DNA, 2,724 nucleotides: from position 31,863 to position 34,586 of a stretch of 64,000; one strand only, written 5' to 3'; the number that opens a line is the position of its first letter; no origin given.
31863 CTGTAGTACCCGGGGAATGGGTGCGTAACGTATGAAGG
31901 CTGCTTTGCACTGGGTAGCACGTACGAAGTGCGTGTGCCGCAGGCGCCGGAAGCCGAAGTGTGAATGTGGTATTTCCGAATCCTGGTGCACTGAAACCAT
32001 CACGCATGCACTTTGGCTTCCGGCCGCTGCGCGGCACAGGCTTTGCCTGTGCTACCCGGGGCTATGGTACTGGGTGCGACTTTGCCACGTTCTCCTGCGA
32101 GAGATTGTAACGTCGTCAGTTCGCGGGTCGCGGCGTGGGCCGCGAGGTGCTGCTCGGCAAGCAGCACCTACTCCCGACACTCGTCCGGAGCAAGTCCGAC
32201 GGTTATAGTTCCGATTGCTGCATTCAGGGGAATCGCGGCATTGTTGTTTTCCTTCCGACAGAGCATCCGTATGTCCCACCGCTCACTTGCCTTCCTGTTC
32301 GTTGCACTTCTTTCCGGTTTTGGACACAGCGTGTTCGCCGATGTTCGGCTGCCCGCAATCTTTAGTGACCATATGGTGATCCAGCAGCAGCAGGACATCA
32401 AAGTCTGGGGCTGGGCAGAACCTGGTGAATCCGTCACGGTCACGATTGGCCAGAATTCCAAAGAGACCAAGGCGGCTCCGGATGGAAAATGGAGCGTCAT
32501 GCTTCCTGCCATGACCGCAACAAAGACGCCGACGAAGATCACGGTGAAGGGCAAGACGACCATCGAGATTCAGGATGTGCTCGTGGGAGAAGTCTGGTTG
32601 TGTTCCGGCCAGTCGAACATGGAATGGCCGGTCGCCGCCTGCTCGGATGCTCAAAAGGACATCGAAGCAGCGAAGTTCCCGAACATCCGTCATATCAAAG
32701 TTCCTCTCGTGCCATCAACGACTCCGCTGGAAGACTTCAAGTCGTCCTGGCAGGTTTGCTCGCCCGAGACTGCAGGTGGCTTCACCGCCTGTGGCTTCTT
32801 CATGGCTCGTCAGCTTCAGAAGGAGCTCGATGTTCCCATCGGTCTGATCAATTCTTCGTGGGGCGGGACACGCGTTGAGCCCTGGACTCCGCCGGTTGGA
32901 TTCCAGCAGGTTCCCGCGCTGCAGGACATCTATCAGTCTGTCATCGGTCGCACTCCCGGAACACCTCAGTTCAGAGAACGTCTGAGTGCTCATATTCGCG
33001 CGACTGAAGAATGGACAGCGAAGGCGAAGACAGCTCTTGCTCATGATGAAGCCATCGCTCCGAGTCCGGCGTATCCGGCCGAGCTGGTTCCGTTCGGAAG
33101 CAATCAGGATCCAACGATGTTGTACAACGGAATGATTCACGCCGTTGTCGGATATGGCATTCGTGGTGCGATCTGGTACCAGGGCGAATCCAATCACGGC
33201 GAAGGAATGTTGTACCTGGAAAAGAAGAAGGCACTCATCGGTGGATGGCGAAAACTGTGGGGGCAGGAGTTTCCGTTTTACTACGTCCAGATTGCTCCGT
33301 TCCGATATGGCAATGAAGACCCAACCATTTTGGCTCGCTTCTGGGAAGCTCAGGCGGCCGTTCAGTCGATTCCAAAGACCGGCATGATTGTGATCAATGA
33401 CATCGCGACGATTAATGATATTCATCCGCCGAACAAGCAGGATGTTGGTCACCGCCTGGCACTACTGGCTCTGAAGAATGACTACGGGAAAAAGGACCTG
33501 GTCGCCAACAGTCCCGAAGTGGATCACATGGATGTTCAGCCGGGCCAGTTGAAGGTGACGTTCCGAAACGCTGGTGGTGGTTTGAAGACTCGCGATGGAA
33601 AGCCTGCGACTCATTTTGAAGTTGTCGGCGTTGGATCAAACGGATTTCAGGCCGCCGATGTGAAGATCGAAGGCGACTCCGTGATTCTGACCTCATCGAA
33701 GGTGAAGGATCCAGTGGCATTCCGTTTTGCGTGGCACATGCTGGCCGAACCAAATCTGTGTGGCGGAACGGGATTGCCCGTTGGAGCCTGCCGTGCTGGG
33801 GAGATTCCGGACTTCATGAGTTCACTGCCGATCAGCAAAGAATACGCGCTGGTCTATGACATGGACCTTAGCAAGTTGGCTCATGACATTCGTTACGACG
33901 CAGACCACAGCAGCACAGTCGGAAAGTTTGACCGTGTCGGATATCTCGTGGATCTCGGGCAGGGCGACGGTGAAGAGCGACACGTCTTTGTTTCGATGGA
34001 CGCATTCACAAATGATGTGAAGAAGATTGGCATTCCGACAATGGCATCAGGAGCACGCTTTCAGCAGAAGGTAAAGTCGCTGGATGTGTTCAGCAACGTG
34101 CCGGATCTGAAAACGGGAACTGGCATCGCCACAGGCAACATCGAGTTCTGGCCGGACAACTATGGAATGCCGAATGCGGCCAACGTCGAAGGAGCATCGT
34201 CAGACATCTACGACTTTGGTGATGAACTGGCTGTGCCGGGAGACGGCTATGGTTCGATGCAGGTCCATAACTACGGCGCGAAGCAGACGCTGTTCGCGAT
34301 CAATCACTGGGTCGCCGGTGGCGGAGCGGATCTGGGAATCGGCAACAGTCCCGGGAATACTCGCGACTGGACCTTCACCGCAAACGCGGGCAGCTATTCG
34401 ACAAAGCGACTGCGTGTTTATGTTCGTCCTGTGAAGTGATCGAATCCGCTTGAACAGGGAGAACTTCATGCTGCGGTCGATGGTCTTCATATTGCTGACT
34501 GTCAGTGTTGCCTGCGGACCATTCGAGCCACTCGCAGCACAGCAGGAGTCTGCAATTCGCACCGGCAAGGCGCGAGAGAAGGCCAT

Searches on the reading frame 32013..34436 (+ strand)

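Call 96: search_protein_families(library=pfam, proteins=[window:32013-34436:+], max_evalue=0.00001)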
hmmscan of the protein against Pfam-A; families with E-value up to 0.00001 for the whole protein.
window:32013-34436:+ (808 aa): 1 family
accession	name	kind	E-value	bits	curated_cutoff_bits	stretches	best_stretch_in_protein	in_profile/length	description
PF03629.24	SASA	-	8.3e-14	52.2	24.8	1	193-314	3-112/226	Carbohydrate esterase, sialic acid-specific acetylesterase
